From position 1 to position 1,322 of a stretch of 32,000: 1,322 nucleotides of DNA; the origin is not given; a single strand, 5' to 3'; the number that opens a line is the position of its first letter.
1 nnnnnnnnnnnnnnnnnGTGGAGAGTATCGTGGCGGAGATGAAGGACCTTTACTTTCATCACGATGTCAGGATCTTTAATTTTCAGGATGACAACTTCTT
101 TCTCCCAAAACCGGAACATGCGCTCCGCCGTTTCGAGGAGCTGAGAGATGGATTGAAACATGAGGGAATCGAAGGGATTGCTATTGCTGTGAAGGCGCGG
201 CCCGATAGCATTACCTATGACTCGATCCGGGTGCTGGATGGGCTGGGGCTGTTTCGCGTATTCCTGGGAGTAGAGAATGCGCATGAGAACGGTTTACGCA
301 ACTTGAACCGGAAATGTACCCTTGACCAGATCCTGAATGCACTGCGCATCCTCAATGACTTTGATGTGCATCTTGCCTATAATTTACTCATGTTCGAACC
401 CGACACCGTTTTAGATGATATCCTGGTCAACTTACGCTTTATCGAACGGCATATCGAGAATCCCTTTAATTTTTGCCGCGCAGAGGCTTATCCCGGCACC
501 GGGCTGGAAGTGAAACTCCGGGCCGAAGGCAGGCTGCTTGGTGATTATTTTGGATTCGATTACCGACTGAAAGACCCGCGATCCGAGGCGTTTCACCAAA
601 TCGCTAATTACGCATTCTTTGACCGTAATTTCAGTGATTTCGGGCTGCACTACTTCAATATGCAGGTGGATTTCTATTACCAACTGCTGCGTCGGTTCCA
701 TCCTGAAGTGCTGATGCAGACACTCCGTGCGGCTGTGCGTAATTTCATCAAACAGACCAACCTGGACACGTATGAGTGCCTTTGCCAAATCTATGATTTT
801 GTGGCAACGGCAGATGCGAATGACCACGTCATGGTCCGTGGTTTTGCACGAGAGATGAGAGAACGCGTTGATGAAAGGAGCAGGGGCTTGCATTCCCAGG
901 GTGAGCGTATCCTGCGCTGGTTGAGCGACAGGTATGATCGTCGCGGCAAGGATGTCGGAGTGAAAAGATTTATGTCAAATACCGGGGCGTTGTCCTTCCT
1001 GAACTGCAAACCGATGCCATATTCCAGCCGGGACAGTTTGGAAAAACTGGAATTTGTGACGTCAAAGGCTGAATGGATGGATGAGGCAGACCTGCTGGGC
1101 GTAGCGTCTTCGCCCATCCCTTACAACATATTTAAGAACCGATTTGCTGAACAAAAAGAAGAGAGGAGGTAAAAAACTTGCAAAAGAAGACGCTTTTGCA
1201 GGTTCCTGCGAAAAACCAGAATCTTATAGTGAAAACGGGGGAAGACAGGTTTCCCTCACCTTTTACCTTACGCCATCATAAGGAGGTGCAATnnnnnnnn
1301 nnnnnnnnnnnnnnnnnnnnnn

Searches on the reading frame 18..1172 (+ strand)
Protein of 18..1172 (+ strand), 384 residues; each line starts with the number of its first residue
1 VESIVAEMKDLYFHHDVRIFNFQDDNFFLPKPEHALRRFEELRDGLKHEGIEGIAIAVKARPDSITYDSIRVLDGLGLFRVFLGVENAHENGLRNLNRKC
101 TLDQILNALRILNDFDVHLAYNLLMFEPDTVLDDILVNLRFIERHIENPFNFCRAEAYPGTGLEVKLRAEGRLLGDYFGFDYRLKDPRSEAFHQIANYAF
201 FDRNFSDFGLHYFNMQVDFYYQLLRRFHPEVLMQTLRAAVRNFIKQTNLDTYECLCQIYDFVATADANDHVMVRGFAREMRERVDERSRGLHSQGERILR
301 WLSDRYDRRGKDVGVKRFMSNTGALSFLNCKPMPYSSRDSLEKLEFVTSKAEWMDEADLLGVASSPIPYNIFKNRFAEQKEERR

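Call 3: search_protein_families(library=pfam, proteins=[window:18-1172:+], max_evalue=0.1)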
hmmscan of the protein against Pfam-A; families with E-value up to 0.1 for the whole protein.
window:18-1172:+ (384 aa): 1 family
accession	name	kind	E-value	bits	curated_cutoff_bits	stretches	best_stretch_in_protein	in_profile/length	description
PF04055.27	Radical_SAM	-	4.7e-09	37.1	29.5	1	2-129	31-154/166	Radical SAM superfamily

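Call 4: search_protein_families(library=ncbifam, proteins=[window:18-1172:+], max_evalue=0.1)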
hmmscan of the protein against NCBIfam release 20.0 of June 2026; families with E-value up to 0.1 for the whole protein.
window:18-1172:+ (384 aa): 17 families
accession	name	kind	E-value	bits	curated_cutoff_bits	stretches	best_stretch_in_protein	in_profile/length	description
TIGR03471.1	HpnJ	equivalog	6.7e-06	25.2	577.6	1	4-176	232-396/472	hopanoid biosynthesis associated radical SAM protein HpnJ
TIGR02026.1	BchE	equivalog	7.8e-06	25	481.35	1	4-118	227-338/497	magnesium-protoporphyrin IX monomethyl ester anaerobic oxidative cyclase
TIGR01211.1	ELP3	subfamily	1.9e-05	23.3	350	1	48-130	187-269/522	tRNA uridine(34) 5-carboxymethylaminomethyl modification radical SAM/GNAT enzyme Elp3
NF040546.1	rSAM_CUAEP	equivalog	2.5e-05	23.2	500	1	67-145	263-341/468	CUAEP/CCAEP-tail radical SAM (seleno)protein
TIGR04367.1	HpnR_B12_rSAM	equivalog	3.2e-05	22.7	650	1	70-174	278-377/490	hopanoid C-3 methylase HpnR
NF040542.1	rSAM_RCCLKC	equivalog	4.6e-05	22.7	450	1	14-144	223-349/423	arsinothricin biosynthesis radical SAM protein ArsL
TIGR04072.2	rSAM_ladder_B12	equivalog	7.2e-05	21.6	360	1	2-171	212-376/443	lipid biosynthesis B12-binding/radical SAM protein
TIGR00539.1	hemN_rel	equivalog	0.00014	21.1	205.4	1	53-124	86-162/361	radical SAM family heme chaperone HemW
TIGR04479.1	bcpD_PhpK_rSAM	subfamily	0.00019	20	600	1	2-118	272-382/504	PhpK family radical SAM P-methyltransferase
NF045585.1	rSAM_slr0320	equivalog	0.00027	19.6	775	1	2-114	267-376/511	photosystem II high light acclimation radical SAM protein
NF006067.1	PRK08208.1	equivalog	0.0007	18.6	380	1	52-117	123-188/427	STM4012 family radical SAM protein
NF004567.0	PRK05904.1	equivalog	0.0013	18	355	1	54-156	90-193/353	coproporphyrinogen III oxidase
NF038361.1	rSAM_Sden_1168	equivalog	0.012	14.2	575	1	2-163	313-469/560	Sden_1168 family B12-binding radical SAM P-methyltransferase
NF009762.0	PRK13263.1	equivalog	0.021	14.4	221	1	116-159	104-146/206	urease accessory protein UreE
TIGR03975.1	rSAM_ocin_1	subfamily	0.027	12.9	281.85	1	4-129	298-414/606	RiPP maturation radical SAM C-methyltransferase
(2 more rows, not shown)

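Call 43: find_homologous_proteins(query=window:18-1172:+, max_evalue=0.00001)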
Query window:18-1172:+ (384 aa): 694 proteins with E <= 0.00001 among 6313 candidates; the best 120 are listed.
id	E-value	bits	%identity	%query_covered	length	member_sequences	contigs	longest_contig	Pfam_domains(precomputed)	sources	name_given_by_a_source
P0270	3.7e-240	814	92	100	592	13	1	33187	PF04055.28,PF02310.25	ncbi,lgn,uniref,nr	ncbi:MAG: hypothetical protein AYP45_10275 [Candidatus Brocadia carolinensis]|uniref:Uncharacterized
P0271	5.4e-235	797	90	100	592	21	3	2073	PF04055.28,PF02310.25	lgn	-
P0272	1.4e-227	773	88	100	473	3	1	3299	PF04055.28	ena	-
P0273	3.1e-220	749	85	100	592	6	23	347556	PF04055.28,PF02310.25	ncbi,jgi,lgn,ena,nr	ncbi:MAG: hypothetical protein B6D34_05305 [Candidatus Brocadia sp. UTAMX1]|jgi:radical SAM superfam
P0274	7.7e-203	692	79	100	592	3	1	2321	PF04055.28,PF02310.25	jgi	-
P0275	3.1e-201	686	79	100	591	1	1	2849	PF04055.28,PF02310.25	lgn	-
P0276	9.1e-198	675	78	99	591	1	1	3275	PF04055.28,PF02310.25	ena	-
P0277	3.0e-197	673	77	99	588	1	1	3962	PF04055.28,PF02310.25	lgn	-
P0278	6.8e-197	672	77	100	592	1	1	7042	PF04055.28,PF02310.25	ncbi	-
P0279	1.1e-195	668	77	99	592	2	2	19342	PF04055.28,PF02310.25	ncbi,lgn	-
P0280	1.1e-192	658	76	98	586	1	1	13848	PF04055.28,PF02310.25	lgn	-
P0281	3.0e-192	657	74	100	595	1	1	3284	PF04055.28,PF02310.25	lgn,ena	-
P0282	1.8e-191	654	74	100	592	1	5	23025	PF04055.28,PF02310.25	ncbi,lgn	-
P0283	1.4e-187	641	74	99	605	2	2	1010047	PF04055.28,PF02310.25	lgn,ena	-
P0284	1.0e-186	639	74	100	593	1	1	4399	PF04055.28,PF02310.25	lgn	-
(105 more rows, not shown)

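Call 53: predict_structure(alignment_id=A2)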
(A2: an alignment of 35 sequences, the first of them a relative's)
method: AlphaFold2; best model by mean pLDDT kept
length: 592 residues; sequences in the alignment: 35
mean_pLDDT: 71.9   pTM: 0.68
mean pLDDT of the five models: 71.9, 69.9, 66.6, 66.0, 64.4
residues with pLDDT >= 90: 138; 70-90: 224; 50-70: 103; < 50: 127
segments of 3 or more residues with pLDDT < 50: 182-203, 294-306, 330-333, 354-370, 520-578, 587-592
pLDDT, mean of each block of 10 residues (from residue 1): 82 69 89 83 94 93 73 95 89 79 92 80 91 90 78 68 73 79 46 36 66 93 90 61 89 96 83 86 86 44 48 78 70 53 65 50 44 63 55 74 78 68 84 86 83 82 86 86 91 90 91 76 36 37 42 36 30 43 50 41
secondary structure, 60 per line:
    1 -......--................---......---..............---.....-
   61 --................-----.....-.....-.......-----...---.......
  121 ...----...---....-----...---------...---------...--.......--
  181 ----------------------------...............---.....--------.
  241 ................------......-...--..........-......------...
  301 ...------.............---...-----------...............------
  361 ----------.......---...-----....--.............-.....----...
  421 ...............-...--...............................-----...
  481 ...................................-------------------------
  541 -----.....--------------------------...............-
elements in order: E2-7 H10-25 E29-34 H38-51 E55-59 H63-78 E84-88 H90-94 H96-102 E108-110 H114-123 E134-137 E143-145 E167-169 E172-178 H209-223 E227-231 H240-256 E263-268 H275-284 E286-291 H298-303 H310-322 E326-328 H340-354 H371-377 E381-383 E389-392 H395-407 H409-413 H418-435 H442-472 H478-515 H546-550 H577-591

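Call 55: fold_search(model_id=the predicted structure, library=pdb)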
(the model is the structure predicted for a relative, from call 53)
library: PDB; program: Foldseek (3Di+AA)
matches with E <= 10: 1691; with E <= 0.001: 24
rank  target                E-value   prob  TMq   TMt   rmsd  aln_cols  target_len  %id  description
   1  5ul4                  6.5e-18  1.00  0.39  0.33  14.1       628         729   18  Structure of Cobalamin-dependent S-adenosylmethionine radical enzyme OxsB with aqua-cobalamin and S-adenosylmethionine b (released 2017-04-19)
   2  5ul3                  2.5e-17  1.00  0.39  0.33  14.6       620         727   18  Structure of Cobalamin-dependent S-adenosylmethionine radical enzyme OxsB with aqua-cobalamin bound (released 2017-04-19)
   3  5ul2                  5.1e-16  1.00  0.38  0.32  15.1       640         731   17  Structure of Apo, SeMet-labeled Cobalamin-dependent S-adenosylmethionine radical enzyme OxsB (released 2017-04-19)
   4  6wtf_A                1.7e-13  1.00  0.32  0.34   9.0       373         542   18  Structure of radical S-adenosylmethionine methyltransferase, TsrM, from Kitasatospora setae with tryptophan substrate  (released 2020-12-23)
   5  6wte_A                2.1e-13  1.00  0.32  0.33   8.9       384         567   18  Structure of radical S-adenosylmethionine methyltransferase, TsrM, from Kitasatospora setae with cobalamin and [4Fe-4S (released 2020-12-23)
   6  6wtf_B                3.7e-13  1.00  0.32  0.34   9.0       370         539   19  Structure of radical S-adenosylmethionine methyltransferase, TsrM, from Kitasatospora setae with tryptophan substrate  (released 2020-12-23)
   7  6wte_B                5.8e-13  1.00  0.32  0.35   9.1       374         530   18  Structure of radical S-adenosylmethionine methyltransferase, TsrM, from Kitasatospora setae with cobalamin and [4Fe-4S (released 2020-12-23)
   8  9n1b                  7.1e-13  1.00  0.28  0.27  15.7       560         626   15  Crystal structure of CysS from Corallococcus sp. CA054B with 5'-deoxyadenosine, methionine, and pantetheinylated 3-metho (released 2026-01-28)
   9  9ccb                  7.5e-13  1.00  0.32  0.41  11.6       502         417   17  X-ray crystal structure of methyl-coenzyme M reductase glutamine methylase (MgmA) from Methanothermobacter marburgensis  (released 2025-01-01)
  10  9n1d                  1.8e-12  1.00  0.33  0.32  14.0       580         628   15  Crystal structure of CysS from Corallococcus sp. CA054B with 5'-deoxyadenosine and methionine bound (released 2026-01-28)
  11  9n1c                  6.5e-12  1.00  0.29  0.28  15.6       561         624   16  Crystal structure of CysS from Corallococcus sp. CA054B with 5'-deoxyadenosine, methionine, and pantetheinylated 3-ethox (released 2026-01-28)
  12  7kdx_A                1.9e-11  1.00  0.31  0.29  15.0       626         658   15  Crystal structure of Streptomyces tokunonesis TokK with hydroxycobalamin, 5'-deoxyadenosine, and methionine (released 2022-01-12)
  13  7kdx_B                5.9e-11  1.00  0.31  0.29  15.1       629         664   15  Crystal structure of Streptomyces tokunonesis TokK with hydroxycobalamin, 5'-deoxyadenosine, and methionine (released 2022-01-12)
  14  7kdy_B                1.4e-10  1.00  0.27  0.25  20.3       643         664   14  Crystal structure of Streptomyces tokunonesis TokK with hydroxycobalamin, 5'-deoxyadenosine, methionine, and (2R)-pant (released 2022-01-12)
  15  7kdy_A                1.5e-10  1.00  0.31  0.29  13.8       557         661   15  Crystal structure of Streptomyces tokunonesis TokK with hydroxycobalamin, 5'-deoxyadenosine, methionine, and (2R)-pant (released 2022-01-12)
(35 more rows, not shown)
